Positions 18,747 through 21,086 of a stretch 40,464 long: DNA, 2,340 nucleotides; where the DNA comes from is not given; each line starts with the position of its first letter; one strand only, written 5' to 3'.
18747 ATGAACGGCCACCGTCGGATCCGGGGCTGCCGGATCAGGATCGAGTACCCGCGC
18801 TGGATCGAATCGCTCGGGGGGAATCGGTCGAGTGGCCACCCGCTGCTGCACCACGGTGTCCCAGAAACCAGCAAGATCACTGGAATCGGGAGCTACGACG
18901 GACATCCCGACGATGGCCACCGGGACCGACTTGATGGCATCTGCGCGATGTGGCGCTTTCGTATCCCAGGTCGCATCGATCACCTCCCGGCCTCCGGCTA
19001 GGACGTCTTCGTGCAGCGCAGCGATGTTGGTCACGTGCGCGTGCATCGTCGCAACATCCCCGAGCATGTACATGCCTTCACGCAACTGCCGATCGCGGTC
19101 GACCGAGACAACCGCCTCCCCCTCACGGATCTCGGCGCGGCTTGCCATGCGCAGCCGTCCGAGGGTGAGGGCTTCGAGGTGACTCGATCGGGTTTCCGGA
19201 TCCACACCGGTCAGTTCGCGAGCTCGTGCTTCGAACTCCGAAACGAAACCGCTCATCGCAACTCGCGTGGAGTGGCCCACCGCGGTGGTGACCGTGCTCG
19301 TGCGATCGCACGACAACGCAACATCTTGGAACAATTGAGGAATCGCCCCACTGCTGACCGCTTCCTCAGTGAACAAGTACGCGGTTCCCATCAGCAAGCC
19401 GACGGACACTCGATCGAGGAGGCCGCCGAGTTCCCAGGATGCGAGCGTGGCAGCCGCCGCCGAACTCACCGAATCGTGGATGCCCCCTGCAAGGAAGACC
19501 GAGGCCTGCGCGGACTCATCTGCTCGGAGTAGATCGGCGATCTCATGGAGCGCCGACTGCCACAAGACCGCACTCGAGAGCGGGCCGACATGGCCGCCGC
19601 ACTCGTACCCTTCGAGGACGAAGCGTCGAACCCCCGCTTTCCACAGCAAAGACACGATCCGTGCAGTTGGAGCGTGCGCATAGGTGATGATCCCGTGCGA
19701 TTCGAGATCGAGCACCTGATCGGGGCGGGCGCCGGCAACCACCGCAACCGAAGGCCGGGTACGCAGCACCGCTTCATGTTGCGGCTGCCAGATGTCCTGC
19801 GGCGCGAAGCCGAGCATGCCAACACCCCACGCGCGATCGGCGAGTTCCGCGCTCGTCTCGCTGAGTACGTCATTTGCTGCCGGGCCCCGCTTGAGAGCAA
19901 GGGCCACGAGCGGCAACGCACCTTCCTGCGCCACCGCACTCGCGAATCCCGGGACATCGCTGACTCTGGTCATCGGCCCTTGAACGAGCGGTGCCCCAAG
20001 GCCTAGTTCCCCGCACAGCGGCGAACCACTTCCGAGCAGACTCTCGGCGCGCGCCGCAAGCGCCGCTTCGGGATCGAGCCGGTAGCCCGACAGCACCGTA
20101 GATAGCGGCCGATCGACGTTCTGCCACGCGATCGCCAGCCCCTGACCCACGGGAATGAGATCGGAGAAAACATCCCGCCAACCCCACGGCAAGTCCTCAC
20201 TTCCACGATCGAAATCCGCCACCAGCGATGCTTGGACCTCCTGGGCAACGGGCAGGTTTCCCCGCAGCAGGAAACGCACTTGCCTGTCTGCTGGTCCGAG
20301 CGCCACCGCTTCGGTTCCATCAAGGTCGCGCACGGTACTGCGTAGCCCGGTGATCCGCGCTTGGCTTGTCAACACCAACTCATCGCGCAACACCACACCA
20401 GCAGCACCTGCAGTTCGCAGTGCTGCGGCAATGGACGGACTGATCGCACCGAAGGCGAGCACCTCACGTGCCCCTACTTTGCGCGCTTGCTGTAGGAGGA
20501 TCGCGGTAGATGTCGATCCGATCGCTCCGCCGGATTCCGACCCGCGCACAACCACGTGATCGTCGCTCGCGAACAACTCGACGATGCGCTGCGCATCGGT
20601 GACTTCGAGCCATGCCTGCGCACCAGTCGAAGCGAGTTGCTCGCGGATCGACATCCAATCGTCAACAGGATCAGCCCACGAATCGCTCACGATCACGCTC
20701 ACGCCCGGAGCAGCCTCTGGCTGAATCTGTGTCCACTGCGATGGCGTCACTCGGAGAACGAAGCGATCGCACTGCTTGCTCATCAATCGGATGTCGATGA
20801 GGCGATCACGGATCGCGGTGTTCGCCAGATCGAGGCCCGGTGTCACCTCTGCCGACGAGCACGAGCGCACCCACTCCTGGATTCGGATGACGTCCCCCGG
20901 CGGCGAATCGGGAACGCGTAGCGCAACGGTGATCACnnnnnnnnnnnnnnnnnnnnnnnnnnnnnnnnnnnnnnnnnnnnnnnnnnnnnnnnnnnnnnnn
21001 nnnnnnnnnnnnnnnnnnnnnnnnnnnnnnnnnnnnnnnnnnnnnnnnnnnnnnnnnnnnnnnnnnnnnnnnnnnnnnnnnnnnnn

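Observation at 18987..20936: Synthase A begins with a degenerate NMO-like repeat followed by an in-cis PfaD-type enoyl reductase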

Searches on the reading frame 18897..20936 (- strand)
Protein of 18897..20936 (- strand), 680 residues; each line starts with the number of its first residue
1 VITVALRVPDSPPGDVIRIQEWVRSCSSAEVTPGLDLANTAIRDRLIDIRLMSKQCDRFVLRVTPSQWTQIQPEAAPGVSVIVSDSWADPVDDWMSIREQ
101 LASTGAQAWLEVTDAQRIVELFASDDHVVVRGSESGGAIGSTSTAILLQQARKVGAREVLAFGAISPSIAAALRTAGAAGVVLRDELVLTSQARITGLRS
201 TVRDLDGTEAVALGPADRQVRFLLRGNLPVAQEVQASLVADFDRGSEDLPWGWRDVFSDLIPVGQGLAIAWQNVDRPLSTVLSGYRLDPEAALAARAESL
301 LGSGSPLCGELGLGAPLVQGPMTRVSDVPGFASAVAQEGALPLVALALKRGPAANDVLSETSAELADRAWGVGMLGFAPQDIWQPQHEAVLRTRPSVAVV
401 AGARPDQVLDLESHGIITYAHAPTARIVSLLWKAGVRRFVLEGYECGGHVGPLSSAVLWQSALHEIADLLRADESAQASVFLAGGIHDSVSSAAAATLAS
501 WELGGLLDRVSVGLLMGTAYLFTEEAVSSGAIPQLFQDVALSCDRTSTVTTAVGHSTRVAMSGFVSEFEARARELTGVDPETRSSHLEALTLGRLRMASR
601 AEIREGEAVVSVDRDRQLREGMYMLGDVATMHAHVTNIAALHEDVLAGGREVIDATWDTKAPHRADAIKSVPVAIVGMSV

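Call 13: find_homologous_proteins(query=window:18897-20936:-, max_evalue=1e-10)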
Query window:18897-20936:- (680 aa): 75 proteins with E <= 1e-10 among 8000 candidates.
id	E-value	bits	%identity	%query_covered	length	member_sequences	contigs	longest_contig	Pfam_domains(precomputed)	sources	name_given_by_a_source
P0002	1.5e-103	366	39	85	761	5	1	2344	PF00109.33,PF03060.22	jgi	jgi:NAD(P)H-dependent flavin oxidoreductase YrpB (nitropropane dioxygenase family)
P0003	4.5e-102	361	38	85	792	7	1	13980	PF00109.33,PF03060.22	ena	-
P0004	4.6e-100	354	37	95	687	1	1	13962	PF03060.22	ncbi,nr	ncbi:MAG TPA: nitronate monooxygenase, partial [Nevskiaceae bacterium]|nr:nitronate monooxygenase [N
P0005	6.9e-100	354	38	91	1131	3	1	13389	PF00109.33,PF03060.22,PF00108.30,PF02801.29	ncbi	ncbi:MAG: hypothetical protein EPN60_11870, partial [Nevskiaceae bacterium]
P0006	1.2e-97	346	42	81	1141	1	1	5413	PF00109.33,PF03060.22,PF02801.29,PF16197.12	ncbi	ncbi:MAG: beta-ketoacyl synthase N-terminal-like domain-containing protein, partial [Myxococcota bac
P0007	1.7e-97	346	37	81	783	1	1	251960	PF00109.33,PF03060.22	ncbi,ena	-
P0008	4.9e-97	344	41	80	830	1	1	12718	PF00109.33,PF03060.22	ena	-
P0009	1.0e-96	343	39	77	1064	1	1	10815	PF00109.33,PF03060.22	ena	-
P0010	1.3e-96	343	41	81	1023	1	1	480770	PF00109.33,PF03060.22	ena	-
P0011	1.6e-96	343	37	81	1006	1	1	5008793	PF00109.33,PF03060.22,PF02801.29,PF16197.12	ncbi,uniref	ncbi:beta-ketoacyl synthase N-terminal-like domain-containing protein [Chryseobacterium arachidis]|u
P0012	2.7e-96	342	40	81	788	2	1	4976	PF00109.33,PF03060.22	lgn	-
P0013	4.1e-96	341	42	73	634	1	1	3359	-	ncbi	ncbi:hypothetical protein LCGC14_1596830, partial [marine sediment metagenome]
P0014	1.0e-95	340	39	82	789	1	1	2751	PF00109.33,PF03060.22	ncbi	ncbi:MAG TPA: nitronate monooxygenase, partial [Pirellulales bacterium]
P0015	2.1e-95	339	41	74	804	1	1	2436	PF00109.33,PF03060.22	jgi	jgi:NAD(P)H-dependent flavin oxidoreductase YrpB (nitropropane dioxygenase family)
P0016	5.0e-95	338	40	86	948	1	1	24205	PF00109.33,PF03060.22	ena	-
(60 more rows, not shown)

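Call 47: find_related_loci(query=A2, collection=genome_contigs, flank=10000)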
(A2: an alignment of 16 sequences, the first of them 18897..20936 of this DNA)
Query A2 (680 aa) in genome_contigs; peptide patterns used: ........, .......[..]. (x = any residue, [..] = any of these).
600 stretches matched a pattern (row limit reached: there are more); 591 encode a relative of the query (tblastn E <= 1e-3); the best 80 are kept; 80 distinct loci.
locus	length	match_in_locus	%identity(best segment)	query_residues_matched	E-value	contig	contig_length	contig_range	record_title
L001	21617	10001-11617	39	128-678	9e-109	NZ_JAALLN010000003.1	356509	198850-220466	Flavobacterium poyangense strain JXAS1 L12_scaffold3, whole genome shotgun sequence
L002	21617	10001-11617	37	128-678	3e-107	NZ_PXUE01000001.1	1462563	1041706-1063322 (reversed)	Chryseobacterium aurantiacum strain F30 Scaffold1_1, whole genome shotgun sequence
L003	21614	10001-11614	37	128-678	2e-106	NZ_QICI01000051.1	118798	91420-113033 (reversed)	Chryseobacterium sp. CH21 NODE_12_length_118798_cov_328.534_ID_23, whole genome shotgun sequence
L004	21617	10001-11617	40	128-678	1e-106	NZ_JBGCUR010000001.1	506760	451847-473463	Chryseobacterium gossypii strain 1RM2 NODE_1_length_506760_cov_236.216157, whole genome shotgun sequence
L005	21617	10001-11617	37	128-678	3e-106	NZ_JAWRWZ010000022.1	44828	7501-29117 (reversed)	Chryseobacterium sp. SIMBA_028 NODE_22_length_44828_cov_134.506737, whole genome shotgun sequence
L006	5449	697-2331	42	126-679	2e-105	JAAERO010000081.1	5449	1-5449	MAG: Hyphomicrobium sp. isolate Nau_7 NauG_CONTIG272701, whole genome shotgun sequence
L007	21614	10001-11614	37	128-678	3e-105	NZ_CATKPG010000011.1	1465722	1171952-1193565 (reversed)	Chryseobacterium sp. IT-36CA2 EMIT036CA2_Contig_1, whole genome shotgun sequence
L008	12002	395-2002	41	121-645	1e-104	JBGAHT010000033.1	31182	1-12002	MAG: Thermomonas sp. isolate MAG_MBR_H125.61 MBRH125-61_opera_contig_3342, whole genome shotgun sequence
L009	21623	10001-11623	39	128-680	2e-104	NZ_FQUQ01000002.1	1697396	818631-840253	Pedobacter caeni strain DSM 16990, whole genome shotgun sequence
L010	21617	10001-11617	37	128-678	2e-104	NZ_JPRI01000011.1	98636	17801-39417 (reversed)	Chryseobacterium vrystaatense strain LMG 22846 contig11, whole genome shotgun sequence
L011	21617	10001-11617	38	128-678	2e-104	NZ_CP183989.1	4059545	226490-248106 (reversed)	Chryseobacterium sp. S-02 chromosome, complete genome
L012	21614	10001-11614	37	128-678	3e-104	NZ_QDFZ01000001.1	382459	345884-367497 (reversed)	Chryseobacterium sp. KLBC 52 52_scaffold1, whole genome shotgun sequence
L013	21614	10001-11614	37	128-678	4e-104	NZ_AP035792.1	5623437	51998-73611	Chryseobacterium sp. KCF3-3 chromosome, complete genome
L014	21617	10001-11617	38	128-678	3e-104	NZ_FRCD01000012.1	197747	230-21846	Chryseobacterium carnipullorum strain DSM 25581, whole genome shotgun sequence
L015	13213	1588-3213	37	128-680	4e-104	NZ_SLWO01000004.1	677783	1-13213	Pedobacter psychrotolerans strain DSM 103236 Ga0310516_104, whole genome shotgun sequence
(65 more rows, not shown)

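Call 61: search_solved_structures(query=A2, max_evalue=0.001, show_alignments=0)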
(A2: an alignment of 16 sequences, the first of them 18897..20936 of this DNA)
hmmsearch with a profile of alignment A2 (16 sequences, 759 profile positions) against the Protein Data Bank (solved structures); distinct sequences matched with E-value up to 0.001: 64 (the best 60 are shown).
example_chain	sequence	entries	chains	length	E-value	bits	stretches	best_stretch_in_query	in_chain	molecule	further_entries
7zma_A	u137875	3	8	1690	1.3e-39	139.3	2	653-758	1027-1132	Putative polyketide synthase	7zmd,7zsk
5gvh_A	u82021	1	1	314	3.4e-30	108.1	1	15-304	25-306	Enoyl-[acyl-carrier-protein] reductase [FMN]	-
3bo9_A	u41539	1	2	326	4e-30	107.8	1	15-304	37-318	Putative nitroalkan dioxygenase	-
5gvj_A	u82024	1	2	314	2.7e-29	105.1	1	15-304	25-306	Enoyl-[acyl-carrier-protein] reductase [FMN]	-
7l00_A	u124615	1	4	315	2.6e-26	95.2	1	15-246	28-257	Enoyl-Acyl Carrier Protein Reductase FabK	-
2z6i_A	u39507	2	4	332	4.9e-24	87.7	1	16-282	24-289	Trans-2-enoyl-ACP reductase II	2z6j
9pl0_A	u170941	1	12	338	5.6e-24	87.5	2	44-287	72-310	Enoyl-[acyl-carrier-protein] reductase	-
5erb_A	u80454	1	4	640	8e-20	73.8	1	683-758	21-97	Polyketide synthase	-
4tkt_A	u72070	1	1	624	3.8e-19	71.6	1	685-755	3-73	AT-less polyketide synthase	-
4iql_A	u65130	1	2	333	3.2e-18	68.5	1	19-282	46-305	Enoyl-(Acyl-carrier-protein) reductase II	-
7zm9_A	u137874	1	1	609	4.3e-18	68.1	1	689-758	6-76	Putative polyketide synthase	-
7zmc_A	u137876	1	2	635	5.9e-18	67.6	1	686-758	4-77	Putative polyketide synthase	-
6e2a_A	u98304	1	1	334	7.7e-18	67.2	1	18-247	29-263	Nitronate monooxygenase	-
2gjl_A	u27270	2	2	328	1.1e-17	66.7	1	18-247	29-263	hypothetical protein PA1024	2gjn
6mhk_A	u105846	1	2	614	1.6e-16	62.9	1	685-755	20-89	Polyketide synthase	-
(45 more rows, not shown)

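Call 63: predict_structure(alignment_id=A2)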
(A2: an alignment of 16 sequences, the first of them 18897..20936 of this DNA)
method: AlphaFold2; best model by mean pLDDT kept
length: 680 residues; sequences in the alignment: 16
mean_pLDDT: 83.3   pTM: 0.88
mean pLDDT of the five models: 83.3, 80.6, 80.4, 77.2, 74.3
residues with pLDDT >= 90: 303; 70-90: 262; 50-70: 71; < 50: 44
segments of 3 or more residues with pLDDT < 50: 8-10, 225-228, 245-259, 660-680
pLDDT, mean of each block of 10 residues (from residue 1): 56 67 86 83 79 87 88 82 82 88 89 84 78 81 90 89 92 92 86 69 75 63 55 60 47 42 76 87 75 75 89 93 78 96 91 94 95 91 95 96 92 97 91 97 80 89 95 96 93 95 91 93 95 94 88 80 92 87 89 90 88 95 89 93 96 78 37 39
secondary structure, 60 per line:
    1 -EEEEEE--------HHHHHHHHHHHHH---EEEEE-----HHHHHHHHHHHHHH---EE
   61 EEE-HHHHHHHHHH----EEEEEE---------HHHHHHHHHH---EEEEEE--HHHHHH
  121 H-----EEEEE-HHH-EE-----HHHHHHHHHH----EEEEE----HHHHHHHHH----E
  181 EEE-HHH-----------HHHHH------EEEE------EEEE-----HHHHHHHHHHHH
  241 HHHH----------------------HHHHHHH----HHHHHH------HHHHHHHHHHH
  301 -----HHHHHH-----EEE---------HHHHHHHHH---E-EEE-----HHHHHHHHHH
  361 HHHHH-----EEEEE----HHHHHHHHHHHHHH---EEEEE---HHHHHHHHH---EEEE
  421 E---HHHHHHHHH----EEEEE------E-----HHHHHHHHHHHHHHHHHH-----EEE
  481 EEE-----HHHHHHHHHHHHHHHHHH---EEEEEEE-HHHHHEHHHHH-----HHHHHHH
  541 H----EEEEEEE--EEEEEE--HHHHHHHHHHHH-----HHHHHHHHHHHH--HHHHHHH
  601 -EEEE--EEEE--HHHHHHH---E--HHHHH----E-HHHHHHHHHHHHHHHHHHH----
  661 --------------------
elements in order (helices of 4 or more, strands of 3 or more residues): E2-7 H16-28 E32-36 H42-55 E59-63 H65-74 E79-84 H94-103 E107-112 H115-121 E127-131 H144-153 E158-162 H167-175 E180-183 H199-203 E210-213 E220-223 H229-244 H267-273 H278-283 H290-300 H306-311 E317-319 H329-337 E343-345 H351-365 E371-375 H380-393 E397-401 H405-413 E417-421 H425-433 E438-442 H455-472 E478-483 H489-506 E510-516 H518-522 H524-528 H534-541 E546-552 E555-560 H563-574 H580-591 H594-600 E602-605 E608-611 H614-620 H627-631 H638-656

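Call 79: fold_search(model_id=the predicted structure, library=pdb)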
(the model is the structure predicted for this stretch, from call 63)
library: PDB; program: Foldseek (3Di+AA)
matches with E <= 10: 1527; with E <= 0.001: 124
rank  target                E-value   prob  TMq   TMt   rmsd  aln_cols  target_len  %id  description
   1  3bo9_A                4.6e-18  1.00  0.41  0.86   3.0       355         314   20  Crystal structure of putative nitroalkan dioxygenase (TM0800) from Thermotoga maritima at 2.71 A resolution (released 2007-12-25)
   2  7l00_B                1.2e-17  1.00  0.41  0.86   3.6       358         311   24  Crystal Structure of C. difficile Enoyl-Acyl Carrier Protein Reductase (FabK) in Complex with an Inhibitor (released 2021-12-22)
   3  7l00_C                1.3e-17  1.00  0.42  0.86   3.5       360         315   25  Crystal Structure of C. difficile Enoyl-Acyl Carrier Protein Reductase (FabK) in Complex with an Inhibitor (released 2021-12-22)
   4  7l00_A                3.2e-17  1.00  0.41  0.87   3.3       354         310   24  Crystal Structure of C. difficile Enoyl-Acyl Carrier Protein Reductase (FabK) in Complex with an Inhibitor (released 2021-12-22)
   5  5gvh                  1.1e-16  1.00  0.42  0.88   2.8       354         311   19  Structure of FabK from Thermotoga maritima (released 2017-06-07)
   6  5gvj_B                1.4e-16  1.00  0.40  0.87   3.1       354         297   18  Structure of FabK (M276A) mutant from Thermotoga maritima (released 2017-04-26)
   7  2z6i_B                1.8e-16  1.00  0.43  0.89   2.8       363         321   19  Crystal Structure of S. pneumoniae Enoyl-Acyl Carrier Protein Reductase (FabK) (released 2008-04-01)
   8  2z6i_A                2.1e-16  1.00  0.43  0.89   2.9       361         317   19  Crystal Structure of S. pneumoniae Enoyl-Acyl Carrier Protein Reductase (FabK) (released 2008-04-01)
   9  4iql_A                2.6e-16  1.00  0.41  0.84   3.4       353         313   22  Crystal Structure of Porphyromonas gingivalis Enoyl-ACP Reductase II (FabK) with cofactors NADPH and FMN (released 2014-01-29)
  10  9pl0_B                7.4e-16  1.00  0.42  0.87   3.0       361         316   22  The structure of the Fusobacterium nucleatum Enoyl-Acyl Carrier Protein Reductase (FabK) bound to an inhibitor (released 2026-01-28)
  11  5gvj_A                9.6e-16  1.00  0.39  0.86   3.3       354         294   19  Structure of FabK (M276A) mutant from Thermotoga maritima (released 2017-04-26)
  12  9pl0_E                1.4e-15  1.00  0.42  0.88   2.9       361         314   22  The structure of the Fusobacterium nucleatum Enoyl-Acyl Carrier Protein Reductase (FabK) bound to an inhibitor (released 2026-01-28)
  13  6e2a                  1.4e-15  1.00  0.41  0.83   3.0       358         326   20  Crystal structure of NADH:quinone reductase PA1024 from Pseudomonas aeruginosa PAO1 in complex with NAD+ (released 2019-02-06)
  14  9pl0_A                1.5e-15  1.00  0.42  0.87   2.9       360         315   22  The structure of the Fusobacterium nucleatum Enoyl-Acyl Carrier Protein Reductase (FabK) bound to an inhibitor (released 2026-01-28)
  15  2z6j_A                4.4e-15  1.00  0.41  0.88   3.2       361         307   18  Crystal Structure of S. pneumoniae Enoyl-Acyl Carrier Protein Reductase (FabK) in Complex with an Inhibitor (released 2008-04-01)
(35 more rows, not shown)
